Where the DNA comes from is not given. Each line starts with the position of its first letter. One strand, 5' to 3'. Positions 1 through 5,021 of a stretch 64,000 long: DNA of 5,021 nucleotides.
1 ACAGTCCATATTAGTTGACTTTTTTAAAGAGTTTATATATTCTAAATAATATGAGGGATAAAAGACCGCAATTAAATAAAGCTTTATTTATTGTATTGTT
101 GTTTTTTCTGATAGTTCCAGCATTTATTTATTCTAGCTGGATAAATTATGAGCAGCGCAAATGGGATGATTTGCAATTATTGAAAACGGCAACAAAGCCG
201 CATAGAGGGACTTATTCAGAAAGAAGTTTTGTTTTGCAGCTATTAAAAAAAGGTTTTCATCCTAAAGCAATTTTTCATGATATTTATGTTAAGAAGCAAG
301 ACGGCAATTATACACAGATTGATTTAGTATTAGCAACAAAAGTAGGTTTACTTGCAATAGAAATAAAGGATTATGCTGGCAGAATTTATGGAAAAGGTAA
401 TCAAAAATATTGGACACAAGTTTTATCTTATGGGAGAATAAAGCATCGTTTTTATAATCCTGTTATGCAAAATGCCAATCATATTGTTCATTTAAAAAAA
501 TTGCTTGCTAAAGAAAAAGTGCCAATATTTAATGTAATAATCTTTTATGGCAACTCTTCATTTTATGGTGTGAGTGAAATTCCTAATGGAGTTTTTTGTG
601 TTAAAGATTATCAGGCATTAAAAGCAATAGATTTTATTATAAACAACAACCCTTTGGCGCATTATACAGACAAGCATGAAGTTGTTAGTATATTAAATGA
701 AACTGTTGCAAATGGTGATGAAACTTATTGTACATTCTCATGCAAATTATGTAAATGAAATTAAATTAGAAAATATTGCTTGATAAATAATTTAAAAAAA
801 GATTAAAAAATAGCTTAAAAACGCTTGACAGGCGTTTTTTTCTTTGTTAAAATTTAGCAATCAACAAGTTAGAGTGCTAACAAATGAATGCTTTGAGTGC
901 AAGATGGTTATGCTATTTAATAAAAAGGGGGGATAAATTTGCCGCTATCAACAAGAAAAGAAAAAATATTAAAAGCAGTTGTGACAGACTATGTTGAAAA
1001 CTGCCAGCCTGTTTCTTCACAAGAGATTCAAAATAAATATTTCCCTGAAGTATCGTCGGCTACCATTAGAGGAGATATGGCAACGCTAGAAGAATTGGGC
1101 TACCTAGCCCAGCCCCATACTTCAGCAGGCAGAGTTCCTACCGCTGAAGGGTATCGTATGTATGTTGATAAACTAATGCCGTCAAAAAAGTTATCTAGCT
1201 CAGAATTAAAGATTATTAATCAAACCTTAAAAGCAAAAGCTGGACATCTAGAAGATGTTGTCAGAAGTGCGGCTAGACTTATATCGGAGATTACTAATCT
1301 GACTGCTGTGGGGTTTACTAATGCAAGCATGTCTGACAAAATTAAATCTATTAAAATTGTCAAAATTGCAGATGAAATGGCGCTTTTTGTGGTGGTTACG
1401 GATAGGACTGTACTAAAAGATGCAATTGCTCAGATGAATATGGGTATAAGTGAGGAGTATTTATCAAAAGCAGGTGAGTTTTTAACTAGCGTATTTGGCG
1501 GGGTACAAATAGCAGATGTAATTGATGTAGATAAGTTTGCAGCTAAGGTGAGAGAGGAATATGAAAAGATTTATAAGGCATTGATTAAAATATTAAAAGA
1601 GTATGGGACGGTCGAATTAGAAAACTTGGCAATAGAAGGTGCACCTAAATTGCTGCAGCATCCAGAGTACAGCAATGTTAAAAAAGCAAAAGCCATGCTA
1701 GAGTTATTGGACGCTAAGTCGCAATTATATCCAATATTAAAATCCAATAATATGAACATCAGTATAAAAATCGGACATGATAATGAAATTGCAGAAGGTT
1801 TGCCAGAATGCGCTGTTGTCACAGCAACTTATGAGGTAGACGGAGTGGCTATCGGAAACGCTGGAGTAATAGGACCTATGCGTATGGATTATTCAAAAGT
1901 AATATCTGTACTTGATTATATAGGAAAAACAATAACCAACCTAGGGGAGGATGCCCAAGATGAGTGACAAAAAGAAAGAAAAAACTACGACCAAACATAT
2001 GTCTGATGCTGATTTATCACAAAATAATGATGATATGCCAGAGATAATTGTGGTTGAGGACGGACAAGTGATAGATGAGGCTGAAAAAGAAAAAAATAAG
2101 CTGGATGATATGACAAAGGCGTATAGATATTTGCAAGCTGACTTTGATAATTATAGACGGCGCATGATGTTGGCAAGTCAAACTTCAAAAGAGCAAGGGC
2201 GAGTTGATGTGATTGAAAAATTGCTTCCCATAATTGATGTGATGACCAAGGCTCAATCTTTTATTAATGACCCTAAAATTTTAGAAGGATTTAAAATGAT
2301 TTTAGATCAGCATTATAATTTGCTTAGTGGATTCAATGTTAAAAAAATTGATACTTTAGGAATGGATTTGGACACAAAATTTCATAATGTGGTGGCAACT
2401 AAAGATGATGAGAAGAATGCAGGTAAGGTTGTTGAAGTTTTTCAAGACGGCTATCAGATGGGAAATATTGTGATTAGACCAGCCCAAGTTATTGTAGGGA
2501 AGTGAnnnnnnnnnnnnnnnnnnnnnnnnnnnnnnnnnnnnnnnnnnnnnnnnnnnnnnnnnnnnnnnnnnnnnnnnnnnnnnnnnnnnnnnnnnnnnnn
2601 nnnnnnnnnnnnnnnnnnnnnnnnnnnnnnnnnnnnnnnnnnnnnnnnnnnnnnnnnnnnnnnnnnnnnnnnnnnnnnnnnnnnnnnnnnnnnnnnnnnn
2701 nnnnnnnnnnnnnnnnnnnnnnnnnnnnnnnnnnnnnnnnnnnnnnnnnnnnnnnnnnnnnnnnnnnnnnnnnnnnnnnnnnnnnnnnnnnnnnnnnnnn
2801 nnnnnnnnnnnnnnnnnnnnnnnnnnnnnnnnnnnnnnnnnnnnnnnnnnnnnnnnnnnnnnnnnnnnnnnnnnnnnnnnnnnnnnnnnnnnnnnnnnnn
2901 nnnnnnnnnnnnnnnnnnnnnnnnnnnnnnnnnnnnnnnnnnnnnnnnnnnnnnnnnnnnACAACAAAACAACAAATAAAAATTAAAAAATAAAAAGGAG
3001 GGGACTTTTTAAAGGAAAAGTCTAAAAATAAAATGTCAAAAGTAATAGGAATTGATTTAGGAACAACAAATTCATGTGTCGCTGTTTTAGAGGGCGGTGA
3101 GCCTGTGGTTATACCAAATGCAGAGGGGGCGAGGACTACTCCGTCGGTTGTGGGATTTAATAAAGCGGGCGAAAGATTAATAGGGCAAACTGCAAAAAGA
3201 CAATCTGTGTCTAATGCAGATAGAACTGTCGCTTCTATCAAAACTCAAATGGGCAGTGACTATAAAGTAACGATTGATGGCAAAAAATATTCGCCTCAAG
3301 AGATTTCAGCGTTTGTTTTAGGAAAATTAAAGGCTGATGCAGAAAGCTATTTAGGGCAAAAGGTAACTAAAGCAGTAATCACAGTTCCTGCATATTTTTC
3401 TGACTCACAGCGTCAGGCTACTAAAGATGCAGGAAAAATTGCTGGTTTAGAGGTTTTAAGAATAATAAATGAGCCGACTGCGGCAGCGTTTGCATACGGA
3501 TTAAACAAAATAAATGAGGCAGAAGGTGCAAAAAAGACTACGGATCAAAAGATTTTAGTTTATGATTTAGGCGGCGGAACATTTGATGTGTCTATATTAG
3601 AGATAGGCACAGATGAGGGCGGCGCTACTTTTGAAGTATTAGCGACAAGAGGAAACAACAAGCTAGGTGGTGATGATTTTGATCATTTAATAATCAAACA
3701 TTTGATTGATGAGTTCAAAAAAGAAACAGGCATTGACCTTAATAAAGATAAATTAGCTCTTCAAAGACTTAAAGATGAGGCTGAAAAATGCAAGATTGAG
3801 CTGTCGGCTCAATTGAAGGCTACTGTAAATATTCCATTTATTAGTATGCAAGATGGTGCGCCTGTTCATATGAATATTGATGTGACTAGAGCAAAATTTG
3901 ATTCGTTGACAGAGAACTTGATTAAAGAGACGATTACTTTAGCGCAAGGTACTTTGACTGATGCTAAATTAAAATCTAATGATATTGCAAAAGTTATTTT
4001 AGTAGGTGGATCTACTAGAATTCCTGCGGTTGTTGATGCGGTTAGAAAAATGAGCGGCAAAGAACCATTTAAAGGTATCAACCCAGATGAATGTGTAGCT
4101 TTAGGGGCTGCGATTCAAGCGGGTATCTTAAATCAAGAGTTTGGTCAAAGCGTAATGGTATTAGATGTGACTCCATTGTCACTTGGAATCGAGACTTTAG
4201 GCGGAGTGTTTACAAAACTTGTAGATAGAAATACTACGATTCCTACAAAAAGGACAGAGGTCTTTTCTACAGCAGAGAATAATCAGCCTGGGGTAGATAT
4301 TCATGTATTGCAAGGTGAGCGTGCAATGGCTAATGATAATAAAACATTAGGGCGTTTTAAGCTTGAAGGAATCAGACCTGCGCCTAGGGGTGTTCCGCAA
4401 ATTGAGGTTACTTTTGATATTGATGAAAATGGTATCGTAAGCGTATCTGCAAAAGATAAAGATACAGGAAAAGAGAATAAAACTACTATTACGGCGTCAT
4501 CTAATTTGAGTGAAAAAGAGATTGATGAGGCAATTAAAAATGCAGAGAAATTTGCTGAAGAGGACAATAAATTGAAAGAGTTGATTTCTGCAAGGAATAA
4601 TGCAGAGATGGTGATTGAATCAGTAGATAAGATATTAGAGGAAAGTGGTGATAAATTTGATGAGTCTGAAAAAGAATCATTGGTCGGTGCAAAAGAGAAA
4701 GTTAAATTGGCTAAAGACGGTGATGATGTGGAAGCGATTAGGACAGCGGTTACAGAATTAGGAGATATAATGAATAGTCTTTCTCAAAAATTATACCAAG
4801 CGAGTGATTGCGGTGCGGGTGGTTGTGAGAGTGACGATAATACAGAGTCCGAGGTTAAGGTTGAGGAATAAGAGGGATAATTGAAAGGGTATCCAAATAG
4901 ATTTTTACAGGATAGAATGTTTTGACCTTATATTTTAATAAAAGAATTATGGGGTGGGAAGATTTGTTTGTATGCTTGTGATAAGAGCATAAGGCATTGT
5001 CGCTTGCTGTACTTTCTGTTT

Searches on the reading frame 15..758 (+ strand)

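Call 45: search_protein_families(library=pfam, proteins=[window:15-758:+], max_evalue=0.00001)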
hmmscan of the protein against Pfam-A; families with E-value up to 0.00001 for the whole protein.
window:15-758:+ (247 aa): 1 family
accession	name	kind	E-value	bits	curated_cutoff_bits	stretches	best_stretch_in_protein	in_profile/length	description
PF08378.17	NERD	-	1.6e-22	80.5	22.1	1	66-177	3-110/111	Nuclease-related domain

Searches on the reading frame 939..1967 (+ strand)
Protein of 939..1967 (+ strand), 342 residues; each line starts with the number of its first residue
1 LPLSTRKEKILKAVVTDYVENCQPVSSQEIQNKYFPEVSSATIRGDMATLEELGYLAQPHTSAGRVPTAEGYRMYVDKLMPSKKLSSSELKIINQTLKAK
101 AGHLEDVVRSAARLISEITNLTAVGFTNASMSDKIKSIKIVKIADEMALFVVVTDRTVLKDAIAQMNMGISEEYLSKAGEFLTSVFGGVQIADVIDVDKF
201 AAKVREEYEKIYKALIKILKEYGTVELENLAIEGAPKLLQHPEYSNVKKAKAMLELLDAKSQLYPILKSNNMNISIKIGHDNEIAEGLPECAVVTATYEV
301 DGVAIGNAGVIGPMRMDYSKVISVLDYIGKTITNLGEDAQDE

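Call 45: search_protein_families(library=pfam, proteins=[window:939-1967:+], max_evalue=0.00001)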
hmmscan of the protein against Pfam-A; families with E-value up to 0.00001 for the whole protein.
window:939-1967:+ (342 aa): 1 family
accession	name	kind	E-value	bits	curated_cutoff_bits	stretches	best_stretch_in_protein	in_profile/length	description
PF01628.27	HrcA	-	8.6e-48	163.6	22.2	1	105-322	1-215/215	HrcA protein C terminal domain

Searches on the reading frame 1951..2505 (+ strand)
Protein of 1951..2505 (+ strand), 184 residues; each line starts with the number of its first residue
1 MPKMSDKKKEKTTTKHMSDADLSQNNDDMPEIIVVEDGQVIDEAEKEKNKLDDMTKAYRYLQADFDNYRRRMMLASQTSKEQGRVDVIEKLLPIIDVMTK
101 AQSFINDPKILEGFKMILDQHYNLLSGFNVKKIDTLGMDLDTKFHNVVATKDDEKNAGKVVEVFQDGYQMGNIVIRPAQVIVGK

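Call 45: search_protein_families(library=pfam, proteins=[window:1951-2505:+], max_evalue=0.00001)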
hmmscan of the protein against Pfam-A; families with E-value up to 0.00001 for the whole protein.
window:1951-2505:+ (184 aa): 1 family
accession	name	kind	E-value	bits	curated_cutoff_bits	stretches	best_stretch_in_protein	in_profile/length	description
PF01025.24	GrpE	-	1.1e-32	113.5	25.8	1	42-184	18-165/165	GrpE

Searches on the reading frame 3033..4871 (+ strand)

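Call 45: search_protein_families(library=pfam, proteins=[window:3033-4871:+], max_evalue=0.00001)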
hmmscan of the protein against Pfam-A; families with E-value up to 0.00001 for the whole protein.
window:3033-4871:+ (612 aa): 2 families
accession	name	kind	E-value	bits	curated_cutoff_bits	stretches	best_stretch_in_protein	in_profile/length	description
PF00012.26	HSP70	-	5.6e-224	745.2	20.6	1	4-589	1-599/599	Hsp70 protein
PF06723.19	MreB_Mbl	-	3.8e-13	49.4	27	1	3-361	2-317/327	MreB/Mbl protein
